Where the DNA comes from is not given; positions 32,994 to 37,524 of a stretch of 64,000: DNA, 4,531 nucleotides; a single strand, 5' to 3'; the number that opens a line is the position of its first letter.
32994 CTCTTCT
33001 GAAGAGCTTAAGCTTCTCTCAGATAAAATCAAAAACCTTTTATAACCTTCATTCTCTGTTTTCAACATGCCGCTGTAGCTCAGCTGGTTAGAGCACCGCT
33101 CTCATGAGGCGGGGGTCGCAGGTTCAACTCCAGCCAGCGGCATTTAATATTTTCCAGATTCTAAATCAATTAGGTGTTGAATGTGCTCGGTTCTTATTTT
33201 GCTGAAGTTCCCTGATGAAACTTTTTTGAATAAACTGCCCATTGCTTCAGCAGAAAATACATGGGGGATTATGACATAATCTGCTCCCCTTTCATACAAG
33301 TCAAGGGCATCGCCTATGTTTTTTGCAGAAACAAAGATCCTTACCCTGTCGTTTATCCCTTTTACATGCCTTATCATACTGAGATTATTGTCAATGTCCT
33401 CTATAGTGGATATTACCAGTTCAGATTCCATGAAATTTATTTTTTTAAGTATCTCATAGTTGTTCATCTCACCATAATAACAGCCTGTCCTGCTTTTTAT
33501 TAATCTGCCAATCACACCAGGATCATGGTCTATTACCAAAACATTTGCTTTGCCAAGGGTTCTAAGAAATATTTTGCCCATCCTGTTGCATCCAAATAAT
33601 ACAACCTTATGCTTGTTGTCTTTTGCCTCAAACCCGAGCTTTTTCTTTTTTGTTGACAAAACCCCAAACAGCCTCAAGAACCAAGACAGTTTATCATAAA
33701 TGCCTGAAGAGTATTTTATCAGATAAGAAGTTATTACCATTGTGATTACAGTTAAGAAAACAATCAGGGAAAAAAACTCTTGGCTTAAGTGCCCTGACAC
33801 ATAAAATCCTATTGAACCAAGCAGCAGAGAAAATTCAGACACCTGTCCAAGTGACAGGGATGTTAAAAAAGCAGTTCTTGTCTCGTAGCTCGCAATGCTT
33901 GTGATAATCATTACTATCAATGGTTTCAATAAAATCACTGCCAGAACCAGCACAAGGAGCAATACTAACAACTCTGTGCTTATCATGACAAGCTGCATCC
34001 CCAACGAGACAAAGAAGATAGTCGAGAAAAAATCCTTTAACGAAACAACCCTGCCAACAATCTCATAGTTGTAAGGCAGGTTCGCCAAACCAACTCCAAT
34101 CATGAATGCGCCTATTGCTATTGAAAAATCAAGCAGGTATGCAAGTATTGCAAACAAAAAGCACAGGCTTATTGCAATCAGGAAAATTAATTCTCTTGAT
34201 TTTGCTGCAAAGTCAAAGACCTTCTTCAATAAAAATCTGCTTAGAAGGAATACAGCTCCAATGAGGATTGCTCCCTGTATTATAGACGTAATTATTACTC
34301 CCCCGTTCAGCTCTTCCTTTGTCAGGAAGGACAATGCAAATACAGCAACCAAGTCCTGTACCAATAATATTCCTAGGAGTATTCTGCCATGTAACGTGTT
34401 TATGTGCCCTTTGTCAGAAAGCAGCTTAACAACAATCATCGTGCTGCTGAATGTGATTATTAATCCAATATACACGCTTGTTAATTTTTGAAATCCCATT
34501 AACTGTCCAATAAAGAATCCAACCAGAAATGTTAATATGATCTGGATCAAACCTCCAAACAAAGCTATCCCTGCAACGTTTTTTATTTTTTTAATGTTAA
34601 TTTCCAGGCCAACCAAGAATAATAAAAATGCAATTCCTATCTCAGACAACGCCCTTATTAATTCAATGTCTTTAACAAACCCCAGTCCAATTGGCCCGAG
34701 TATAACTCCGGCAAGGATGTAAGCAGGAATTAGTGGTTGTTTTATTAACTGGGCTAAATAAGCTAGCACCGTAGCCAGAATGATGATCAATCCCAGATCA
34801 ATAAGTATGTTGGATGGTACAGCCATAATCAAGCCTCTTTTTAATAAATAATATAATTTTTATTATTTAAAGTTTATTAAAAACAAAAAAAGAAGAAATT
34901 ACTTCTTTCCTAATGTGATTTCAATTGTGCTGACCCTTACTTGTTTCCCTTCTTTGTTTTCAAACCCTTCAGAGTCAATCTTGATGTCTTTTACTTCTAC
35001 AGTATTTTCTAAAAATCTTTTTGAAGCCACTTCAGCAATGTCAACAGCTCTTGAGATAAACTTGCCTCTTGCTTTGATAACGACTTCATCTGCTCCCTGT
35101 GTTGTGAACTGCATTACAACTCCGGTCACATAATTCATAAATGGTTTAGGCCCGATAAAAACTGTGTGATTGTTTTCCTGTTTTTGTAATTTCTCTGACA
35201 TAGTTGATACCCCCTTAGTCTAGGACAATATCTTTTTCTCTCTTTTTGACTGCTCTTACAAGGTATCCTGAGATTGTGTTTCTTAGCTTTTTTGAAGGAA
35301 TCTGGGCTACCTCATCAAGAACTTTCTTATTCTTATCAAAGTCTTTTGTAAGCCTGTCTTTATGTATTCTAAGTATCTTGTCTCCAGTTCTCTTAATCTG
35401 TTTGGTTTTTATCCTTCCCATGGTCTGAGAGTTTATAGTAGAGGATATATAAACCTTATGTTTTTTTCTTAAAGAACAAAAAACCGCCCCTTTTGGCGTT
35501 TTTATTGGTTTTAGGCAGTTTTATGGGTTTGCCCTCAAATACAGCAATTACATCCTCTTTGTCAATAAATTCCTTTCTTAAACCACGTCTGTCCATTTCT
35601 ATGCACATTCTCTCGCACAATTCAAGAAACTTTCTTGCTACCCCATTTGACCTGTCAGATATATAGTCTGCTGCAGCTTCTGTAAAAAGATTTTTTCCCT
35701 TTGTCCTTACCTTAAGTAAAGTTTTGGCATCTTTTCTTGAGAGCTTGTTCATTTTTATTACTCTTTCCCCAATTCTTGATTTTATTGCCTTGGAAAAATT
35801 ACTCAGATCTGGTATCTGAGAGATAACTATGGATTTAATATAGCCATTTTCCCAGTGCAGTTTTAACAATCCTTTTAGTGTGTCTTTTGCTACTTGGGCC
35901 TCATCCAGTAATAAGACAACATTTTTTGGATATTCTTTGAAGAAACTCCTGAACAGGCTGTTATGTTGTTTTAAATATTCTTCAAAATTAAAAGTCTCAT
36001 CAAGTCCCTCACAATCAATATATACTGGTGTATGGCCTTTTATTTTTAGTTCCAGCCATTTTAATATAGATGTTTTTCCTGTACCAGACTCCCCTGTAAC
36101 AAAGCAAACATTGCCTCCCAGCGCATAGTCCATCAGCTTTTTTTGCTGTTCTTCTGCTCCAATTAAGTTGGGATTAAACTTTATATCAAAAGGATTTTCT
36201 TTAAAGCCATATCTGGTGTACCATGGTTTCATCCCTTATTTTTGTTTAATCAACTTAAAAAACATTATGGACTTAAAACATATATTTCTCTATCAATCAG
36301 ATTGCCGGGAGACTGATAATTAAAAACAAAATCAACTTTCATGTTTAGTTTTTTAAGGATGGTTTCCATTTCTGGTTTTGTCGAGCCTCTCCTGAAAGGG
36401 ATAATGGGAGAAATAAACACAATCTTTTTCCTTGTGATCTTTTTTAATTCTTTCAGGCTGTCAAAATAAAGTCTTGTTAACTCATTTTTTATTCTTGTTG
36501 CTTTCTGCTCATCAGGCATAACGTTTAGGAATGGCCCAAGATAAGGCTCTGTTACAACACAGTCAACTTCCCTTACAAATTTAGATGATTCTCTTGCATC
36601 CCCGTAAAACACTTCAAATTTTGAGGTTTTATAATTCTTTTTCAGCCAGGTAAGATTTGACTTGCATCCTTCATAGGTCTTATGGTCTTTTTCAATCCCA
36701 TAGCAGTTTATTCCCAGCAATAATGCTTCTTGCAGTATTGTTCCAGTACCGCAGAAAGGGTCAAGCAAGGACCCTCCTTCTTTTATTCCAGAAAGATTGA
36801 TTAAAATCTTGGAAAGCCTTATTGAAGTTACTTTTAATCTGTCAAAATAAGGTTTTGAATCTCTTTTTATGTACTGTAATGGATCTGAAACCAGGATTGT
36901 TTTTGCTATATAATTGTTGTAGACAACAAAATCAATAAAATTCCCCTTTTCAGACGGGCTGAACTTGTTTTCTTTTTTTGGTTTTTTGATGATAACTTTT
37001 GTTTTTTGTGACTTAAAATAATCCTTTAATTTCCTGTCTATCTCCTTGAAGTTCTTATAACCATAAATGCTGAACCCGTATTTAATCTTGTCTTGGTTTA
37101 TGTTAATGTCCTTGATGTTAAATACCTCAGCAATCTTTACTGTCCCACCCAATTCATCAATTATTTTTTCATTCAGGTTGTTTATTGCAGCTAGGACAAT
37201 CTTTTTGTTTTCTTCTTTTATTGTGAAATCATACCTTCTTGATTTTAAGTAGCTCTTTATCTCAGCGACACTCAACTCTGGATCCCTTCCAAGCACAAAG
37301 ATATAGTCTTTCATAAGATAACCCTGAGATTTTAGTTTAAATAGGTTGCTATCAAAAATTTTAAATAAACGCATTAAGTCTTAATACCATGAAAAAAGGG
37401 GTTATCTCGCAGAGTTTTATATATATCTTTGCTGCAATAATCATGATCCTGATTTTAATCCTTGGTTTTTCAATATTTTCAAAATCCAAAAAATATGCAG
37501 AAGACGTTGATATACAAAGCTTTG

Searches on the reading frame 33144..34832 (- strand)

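Call 9: search_protein_families(library=pfam, proteins=[window:33144-34832:-], max_evalue=0.001)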
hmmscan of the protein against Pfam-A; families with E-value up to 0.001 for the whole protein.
window:33144-34832:- (562 aa): 2 families
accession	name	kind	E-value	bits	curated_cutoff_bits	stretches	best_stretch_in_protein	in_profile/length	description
PF00999.27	Na_H_Exchanger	-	2e-56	191.9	26.2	1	18-371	2-368/375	Sodium/hydrogen exchanger, transmembrane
PF02254.24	TrkA_N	-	1.7e-15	57.8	23.8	1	410-523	1-116/116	TrkA-N domain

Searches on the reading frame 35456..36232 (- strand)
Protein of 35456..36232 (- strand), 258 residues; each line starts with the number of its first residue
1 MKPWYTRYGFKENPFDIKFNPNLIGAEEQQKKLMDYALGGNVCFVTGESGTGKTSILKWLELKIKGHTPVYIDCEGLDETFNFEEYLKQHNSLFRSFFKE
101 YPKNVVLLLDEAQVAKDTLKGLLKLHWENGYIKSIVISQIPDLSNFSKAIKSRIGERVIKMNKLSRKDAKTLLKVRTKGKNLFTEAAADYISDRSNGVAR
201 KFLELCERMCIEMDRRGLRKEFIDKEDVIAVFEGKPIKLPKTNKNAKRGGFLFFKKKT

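Call 9: search_protein_families(library=pfam, proteins=[window:35456-36232:-], max_evalue=0.001)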
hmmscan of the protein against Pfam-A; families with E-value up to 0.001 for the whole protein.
window:35456-36232:- (258 aa): 5 families
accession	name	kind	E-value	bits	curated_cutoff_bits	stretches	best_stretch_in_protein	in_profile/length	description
PF13401.12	AAA_22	-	3.4e-06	27.9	27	1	41-77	6-44/130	AAA domain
PF13173.12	AAA_14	-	3.2e-05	24.4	27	1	41-136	3-95/129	AAA domain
PF13191.12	AAA_16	-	4.4e-05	24.5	32.6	0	24-64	3-48/167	AAA ATPase domain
PF20720.3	nSTAND3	-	0.00012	22.2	27.2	0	39-81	16-58/155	Novel STAND NTPase 3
PF00004.35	AAA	-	0.00035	21.5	21.2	1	45-113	3-67/131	ATPase family associated with various cellular activities (AAA)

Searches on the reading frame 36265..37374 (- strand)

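Call 10: search_protein_families(library=pfam, proteins=[window:36265-37374:-], max_evalue=0.001)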
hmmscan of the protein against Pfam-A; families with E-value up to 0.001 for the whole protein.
window:36265-37374:- (369 aa): 4 families
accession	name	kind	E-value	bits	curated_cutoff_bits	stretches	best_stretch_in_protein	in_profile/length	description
PF01170.24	UPF0020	-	8.6e-13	48.9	22.3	1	186-319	15-163/197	RMKL-like, methyltransferase domain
PF01555.25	N6_N4_Mtase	-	4.4e-07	30.5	26.7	1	186-235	169-217/221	DNA methylase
PF03602.21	Cons_hypoth95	-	1.3e-06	28.6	24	1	199-262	41-102/182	Conserved hypothetical protein 95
PF02384.22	N6_Mtase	-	6e-06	26.2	20.4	1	185-278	32-134/311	N-6 DNA Methylase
